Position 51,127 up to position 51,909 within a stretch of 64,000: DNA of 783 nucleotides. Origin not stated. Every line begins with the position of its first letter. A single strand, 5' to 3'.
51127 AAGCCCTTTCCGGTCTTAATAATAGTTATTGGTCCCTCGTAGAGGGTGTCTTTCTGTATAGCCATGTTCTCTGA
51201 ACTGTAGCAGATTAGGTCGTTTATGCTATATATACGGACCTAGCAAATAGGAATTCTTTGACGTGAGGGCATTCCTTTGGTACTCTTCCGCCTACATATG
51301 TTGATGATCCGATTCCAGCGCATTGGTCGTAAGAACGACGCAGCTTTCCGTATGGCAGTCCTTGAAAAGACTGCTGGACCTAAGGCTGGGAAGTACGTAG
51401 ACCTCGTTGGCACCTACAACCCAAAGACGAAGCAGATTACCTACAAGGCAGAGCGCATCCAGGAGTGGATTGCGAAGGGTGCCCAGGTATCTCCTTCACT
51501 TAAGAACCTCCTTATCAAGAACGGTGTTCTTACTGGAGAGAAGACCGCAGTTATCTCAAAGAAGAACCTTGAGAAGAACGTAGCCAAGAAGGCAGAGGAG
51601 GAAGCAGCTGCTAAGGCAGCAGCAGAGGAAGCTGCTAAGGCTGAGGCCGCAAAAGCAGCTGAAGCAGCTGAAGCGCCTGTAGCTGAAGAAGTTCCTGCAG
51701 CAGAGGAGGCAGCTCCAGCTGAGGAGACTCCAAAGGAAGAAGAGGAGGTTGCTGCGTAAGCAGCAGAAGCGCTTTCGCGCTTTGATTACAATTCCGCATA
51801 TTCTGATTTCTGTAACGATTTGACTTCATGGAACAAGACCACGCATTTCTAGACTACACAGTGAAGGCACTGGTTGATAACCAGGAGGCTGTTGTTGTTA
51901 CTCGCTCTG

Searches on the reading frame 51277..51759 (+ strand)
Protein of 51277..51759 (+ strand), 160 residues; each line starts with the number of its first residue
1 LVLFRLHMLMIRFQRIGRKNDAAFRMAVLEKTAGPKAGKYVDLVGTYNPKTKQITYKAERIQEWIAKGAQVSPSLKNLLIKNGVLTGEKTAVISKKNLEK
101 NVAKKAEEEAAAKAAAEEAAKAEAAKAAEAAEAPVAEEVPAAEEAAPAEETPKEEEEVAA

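Call 31: search_protein_families(library=pfam, proteins=[window:51277-51759:+], max_evalue=0.01)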
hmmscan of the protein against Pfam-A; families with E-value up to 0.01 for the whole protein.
window:51277-51759:+ (160 aa): 1 family
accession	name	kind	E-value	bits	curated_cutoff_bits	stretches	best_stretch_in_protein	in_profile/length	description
PF00886.24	Ribosomal_S16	-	2e-13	50.5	27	1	15-72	1-62/62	Ribosomal protein S16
